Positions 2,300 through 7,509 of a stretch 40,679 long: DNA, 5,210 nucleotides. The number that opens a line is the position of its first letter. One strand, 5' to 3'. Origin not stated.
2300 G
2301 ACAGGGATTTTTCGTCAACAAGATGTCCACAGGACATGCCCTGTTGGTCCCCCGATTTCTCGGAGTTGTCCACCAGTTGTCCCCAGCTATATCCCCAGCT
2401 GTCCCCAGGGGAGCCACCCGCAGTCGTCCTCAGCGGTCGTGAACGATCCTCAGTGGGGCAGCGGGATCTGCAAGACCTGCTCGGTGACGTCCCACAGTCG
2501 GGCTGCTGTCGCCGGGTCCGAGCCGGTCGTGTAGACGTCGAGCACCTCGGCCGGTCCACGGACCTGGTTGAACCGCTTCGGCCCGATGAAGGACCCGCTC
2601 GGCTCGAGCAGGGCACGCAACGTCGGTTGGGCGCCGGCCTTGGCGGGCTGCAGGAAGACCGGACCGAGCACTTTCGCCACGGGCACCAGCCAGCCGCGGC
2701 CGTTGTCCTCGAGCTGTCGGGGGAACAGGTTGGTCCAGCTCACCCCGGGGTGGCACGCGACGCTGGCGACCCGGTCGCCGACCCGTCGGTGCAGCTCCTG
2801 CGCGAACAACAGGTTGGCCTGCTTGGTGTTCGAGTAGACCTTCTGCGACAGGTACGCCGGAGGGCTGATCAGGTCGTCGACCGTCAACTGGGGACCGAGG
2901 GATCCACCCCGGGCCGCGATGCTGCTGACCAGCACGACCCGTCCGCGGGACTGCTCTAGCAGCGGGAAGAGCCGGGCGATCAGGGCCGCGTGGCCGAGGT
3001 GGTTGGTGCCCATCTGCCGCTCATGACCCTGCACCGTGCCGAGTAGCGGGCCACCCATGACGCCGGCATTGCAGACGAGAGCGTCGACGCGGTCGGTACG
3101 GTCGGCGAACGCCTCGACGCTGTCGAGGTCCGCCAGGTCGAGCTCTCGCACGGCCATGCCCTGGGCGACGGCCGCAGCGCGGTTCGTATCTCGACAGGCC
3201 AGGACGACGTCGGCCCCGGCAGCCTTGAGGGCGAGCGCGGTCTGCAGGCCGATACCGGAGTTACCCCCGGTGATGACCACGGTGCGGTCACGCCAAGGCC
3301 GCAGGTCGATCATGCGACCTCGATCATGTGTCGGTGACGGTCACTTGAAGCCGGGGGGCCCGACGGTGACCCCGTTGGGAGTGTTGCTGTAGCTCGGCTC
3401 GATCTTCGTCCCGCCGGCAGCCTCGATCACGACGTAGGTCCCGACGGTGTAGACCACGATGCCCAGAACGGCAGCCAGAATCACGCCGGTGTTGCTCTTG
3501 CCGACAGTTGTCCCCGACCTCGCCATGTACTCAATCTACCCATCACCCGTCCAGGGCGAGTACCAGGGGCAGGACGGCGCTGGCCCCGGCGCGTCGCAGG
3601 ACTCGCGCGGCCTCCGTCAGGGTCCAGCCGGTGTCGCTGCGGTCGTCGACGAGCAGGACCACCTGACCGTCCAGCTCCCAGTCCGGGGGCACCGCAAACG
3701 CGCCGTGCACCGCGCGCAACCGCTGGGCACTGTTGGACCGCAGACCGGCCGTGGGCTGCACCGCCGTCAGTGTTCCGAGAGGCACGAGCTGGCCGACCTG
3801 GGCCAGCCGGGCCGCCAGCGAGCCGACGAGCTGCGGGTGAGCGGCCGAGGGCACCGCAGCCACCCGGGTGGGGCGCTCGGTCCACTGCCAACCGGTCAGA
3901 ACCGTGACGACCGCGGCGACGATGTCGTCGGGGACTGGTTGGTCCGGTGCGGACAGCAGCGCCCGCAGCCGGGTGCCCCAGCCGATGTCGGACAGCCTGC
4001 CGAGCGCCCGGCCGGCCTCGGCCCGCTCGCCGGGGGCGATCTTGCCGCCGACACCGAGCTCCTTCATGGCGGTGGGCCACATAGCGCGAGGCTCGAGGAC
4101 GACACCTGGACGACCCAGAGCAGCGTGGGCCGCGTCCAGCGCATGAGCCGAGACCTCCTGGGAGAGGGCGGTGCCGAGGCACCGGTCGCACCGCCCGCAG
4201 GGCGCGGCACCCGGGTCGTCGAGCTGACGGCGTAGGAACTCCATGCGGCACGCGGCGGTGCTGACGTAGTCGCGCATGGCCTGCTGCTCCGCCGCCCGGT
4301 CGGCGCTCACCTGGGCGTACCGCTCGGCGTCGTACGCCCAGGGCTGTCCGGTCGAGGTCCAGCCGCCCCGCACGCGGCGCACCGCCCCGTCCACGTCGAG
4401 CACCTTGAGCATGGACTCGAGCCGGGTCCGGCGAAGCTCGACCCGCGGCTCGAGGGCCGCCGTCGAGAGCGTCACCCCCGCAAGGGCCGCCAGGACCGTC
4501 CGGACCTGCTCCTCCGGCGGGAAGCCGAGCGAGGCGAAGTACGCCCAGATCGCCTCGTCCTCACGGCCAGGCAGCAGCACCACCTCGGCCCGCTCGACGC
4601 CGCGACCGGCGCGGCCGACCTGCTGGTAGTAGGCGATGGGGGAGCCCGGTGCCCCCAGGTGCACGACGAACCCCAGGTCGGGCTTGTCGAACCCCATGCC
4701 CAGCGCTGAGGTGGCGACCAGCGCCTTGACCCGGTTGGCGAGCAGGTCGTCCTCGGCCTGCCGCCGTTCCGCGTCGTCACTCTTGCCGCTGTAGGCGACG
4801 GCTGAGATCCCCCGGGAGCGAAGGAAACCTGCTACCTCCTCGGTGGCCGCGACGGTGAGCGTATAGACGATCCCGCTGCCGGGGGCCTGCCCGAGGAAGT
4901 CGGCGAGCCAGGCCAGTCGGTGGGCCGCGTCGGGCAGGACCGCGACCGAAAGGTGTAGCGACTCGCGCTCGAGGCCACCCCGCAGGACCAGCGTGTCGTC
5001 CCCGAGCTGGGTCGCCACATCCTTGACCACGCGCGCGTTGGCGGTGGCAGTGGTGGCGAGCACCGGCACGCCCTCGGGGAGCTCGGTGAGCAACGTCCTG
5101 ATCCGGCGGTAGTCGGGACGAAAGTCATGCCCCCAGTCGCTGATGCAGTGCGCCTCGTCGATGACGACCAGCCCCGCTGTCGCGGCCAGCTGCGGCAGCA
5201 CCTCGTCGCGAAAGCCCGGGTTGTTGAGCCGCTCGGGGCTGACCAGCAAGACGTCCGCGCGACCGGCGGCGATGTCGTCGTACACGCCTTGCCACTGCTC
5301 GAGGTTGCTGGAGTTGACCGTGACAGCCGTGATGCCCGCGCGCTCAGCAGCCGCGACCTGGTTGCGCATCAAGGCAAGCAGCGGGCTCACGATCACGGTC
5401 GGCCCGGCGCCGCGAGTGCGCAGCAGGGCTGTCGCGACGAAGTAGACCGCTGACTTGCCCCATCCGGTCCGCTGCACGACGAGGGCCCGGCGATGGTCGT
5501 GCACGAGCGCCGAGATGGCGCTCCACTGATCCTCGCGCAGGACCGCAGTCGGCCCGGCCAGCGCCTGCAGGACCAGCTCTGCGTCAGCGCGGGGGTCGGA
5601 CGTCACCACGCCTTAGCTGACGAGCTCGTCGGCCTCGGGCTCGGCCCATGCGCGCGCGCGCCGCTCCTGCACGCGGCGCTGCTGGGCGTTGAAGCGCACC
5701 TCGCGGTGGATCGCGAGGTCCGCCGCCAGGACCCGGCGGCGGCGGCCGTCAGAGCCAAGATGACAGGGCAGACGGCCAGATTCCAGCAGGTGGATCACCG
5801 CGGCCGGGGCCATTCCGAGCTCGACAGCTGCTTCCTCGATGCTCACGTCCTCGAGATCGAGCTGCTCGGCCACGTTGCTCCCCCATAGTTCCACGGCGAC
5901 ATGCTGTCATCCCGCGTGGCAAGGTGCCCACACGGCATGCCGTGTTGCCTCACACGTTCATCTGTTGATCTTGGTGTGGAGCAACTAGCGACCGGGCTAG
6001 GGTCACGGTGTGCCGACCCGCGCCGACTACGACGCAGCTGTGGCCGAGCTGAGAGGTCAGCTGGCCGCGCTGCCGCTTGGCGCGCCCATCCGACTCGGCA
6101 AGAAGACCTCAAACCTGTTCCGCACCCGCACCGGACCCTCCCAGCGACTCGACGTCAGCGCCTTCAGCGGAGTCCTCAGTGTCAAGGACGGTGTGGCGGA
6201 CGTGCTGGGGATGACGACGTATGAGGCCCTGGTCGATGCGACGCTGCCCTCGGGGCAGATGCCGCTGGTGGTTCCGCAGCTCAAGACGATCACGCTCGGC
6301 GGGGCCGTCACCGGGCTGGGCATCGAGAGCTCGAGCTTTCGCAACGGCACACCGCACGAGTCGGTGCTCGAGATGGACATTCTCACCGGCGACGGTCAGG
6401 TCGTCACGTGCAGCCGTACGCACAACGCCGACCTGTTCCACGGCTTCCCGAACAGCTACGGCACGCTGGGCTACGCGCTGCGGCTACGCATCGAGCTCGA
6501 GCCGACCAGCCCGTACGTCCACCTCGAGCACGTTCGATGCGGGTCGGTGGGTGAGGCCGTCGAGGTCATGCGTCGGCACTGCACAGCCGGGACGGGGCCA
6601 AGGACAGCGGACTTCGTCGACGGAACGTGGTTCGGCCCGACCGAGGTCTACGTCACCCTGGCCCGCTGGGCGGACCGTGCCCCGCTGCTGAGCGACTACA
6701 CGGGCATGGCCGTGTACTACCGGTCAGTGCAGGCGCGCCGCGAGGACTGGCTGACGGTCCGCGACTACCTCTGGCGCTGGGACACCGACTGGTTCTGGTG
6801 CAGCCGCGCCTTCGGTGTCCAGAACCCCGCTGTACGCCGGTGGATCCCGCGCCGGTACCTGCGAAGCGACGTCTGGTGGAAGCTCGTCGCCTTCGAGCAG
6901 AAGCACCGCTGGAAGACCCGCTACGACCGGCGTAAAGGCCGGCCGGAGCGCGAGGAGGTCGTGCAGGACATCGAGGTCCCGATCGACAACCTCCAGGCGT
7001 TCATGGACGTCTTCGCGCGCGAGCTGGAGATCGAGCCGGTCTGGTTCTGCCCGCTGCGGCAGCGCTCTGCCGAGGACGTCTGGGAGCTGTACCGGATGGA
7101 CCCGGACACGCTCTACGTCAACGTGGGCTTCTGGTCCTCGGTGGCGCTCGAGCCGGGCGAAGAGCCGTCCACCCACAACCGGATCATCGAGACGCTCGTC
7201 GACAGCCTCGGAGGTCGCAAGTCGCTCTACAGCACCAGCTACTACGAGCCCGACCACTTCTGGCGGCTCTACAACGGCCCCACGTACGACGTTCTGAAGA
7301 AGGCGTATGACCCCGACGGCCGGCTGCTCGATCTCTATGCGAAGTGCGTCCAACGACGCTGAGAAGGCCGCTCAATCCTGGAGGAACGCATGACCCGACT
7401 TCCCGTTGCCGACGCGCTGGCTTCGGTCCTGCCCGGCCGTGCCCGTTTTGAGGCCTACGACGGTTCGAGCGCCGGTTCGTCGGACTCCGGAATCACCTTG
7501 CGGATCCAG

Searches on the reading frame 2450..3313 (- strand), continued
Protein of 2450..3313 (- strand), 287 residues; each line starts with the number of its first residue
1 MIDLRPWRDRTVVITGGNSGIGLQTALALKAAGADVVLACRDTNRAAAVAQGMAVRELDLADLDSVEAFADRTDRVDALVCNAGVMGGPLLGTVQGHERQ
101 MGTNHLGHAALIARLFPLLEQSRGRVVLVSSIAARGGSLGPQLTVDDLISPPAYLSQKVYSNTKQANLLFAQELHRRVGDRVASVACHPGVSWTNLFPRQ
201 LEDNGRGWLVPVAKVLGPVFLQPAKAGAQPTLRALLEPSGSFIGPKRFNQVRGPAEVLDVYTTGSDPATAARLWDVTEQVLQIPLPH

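Call 51: find_encoding_contigs(protein=P0059, flank=4000, max_places=3)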
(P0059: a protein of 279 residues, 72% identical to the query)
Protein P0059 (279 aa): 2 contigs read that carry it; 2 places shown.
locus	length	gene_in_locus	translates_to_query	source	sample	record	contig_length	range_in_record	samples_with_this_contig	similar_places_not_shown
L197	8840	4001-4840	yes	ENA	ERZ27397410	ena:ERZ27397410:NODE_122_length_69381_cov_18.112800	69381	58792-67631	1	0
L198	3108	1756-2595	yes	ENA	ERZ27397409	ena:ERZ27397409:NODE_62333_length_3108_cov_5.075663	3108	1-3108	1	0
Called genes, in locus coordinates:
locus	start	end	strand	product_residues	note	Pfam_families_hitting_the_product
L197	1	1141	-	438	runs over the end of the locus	PF01565:FAD_binding_4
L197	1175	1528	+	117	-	PF18029:Glyoxalase_6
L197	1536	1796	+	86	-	PF12728:HTH_17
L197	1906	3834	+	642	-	PF00270:DEAD, PF00271:Helicase_C, PF00156:Pribosyltran (weak)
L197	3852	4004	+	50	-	-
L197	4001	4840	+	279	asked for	PF00106:adh_short, PF01370:Epimerase, PF13561:adh_short_C2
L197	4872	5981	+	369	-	PF01551:Peptidase_M23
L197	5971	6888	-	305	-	-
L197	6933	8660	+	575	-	PF06925:MGDG_synth, PF13692:Glyco_trans_1_4, PF00534:Glycos_transf_1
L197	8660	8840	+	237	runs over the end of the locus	PF01522:Polysacc_deac_1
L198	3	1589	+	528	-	?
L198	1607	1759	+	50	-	-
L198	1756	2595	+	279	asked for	PF00106:adh_short, PF01370:Epimerase, PF13561:adh_short_C2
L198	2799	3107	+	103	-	?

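Call 90: find_encoding_contigs(protein=P0048, flank=4000, max_places=3)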
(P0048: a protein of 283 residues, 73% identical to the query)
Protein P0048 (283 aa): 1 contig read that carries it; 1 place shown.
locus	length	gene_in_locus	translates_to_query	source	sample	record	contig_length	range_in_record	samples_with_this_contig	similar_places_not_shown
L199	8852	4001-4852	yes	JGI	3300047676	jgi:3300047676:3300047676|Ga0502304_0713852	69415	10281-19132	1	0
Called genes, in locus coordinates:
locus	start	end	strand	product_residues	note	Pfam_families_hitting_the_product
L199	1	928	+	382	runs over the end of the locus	PF17964:Big_10, PF03734:YkuD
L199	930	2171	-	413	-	PF02353:CMAS, PF13489:Methyltransf_23 (weak), PF08241:Methyltransf_11, PF08242:Methyltransf_12 (weak), PF13649:Methyltransf_25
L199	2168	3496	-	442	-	PF01565:FAD_binding_4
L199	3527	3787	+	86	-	PF12728:HTH_17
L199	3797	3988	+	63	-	-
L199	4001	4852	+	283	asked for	PF00106:adh_short, PF01370:Epimerase, PF13460:NAD_binding_10 (weak), PF13561:adh_short_C2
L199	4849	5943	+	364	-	PF01551:Peptidase_M23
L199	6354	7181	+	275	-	-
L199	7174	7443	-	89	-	-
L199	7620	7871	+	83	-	PF11238:DUF3039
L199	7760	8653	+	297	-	-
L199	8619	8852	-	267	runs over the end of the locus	PF00378:ECH_1, PF16113:ECH_2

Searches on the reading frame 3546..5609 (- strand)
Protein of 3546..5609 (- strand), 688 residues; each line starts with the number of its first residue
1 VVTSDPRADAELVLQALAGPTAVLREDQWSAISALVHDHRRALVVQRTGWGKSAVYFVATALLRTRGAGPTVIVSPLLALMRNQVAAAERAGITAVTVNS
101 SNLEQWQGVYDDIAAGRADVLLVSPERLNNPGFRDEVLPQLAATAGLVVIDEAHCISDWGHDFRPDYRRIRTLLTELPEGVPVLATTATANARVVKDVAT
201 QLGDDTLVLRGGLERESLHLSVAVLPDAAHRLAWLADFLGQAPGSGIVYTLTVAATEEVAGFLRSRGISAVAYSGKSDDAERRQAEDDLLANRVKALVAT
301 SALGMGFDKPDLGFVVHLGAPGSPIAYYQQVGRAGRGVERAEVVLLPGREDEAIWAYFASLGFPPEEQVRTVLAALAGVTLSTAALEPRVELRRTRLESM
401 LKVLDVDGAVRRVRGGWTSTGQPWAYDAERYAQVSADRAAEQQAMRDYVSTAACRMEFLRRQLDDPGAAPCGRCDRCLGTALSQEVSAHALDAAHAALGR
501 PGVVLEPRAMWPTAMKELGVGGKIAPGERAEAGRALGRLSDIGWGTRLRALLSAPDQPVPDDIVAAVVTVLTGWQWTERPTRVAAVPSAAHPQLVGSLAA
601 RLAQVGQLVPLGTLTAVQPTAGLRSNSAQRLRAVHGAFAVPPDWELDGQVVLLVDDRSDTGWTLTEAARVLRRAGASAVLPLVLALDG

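Call 24: search_protein_families(library=pfam, proteins=[window:3546-5609:-], max_evalue=0.001)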
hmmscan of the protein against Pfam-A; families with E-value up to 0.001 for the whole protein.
window:3546-5609:- (688 aa): 5 families
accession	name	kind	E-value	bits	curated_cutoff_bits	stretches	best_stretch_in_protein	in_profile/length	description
PF00270.35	DEAD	-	2.8e-22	79.7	26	1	26-197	2-166/167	DEAD/DEAH box helicase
PF00271.37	Helicase_C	-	2.4e-15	57.2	23.5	1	235-336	6-108/110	Helicase conserved C-terminal domain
PF04851.21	ResIII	-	1.1e-08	35.6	22.5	1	23-170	3-146/164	Type III restriction enzyme, res subunit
PF00156.33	Pribosyltran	-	3.6e-05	23.6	26.3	1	645-679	84-118/158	Phosphoribosyl transferase domain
PF16124.10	RecQ_Zn_bind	-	0.001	20.2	25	0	438-478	24-66/66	RecQ zinc-binding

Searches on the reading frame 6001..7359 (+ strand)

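Call 24: search_protein_families(library=pfam, proteins=[window:6001-7359:+], max_evalue=0.001)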
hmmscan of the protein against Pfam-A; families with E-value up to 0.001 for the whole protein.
window:6001-7359:+ (453 aa): 1 family
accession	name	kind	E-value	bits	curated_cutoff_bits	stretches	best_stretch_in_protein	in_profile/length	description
PF01565.28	FAD_binding_4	-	5.5e-08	33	26.4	1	47-138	45-139/139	FAD binding domain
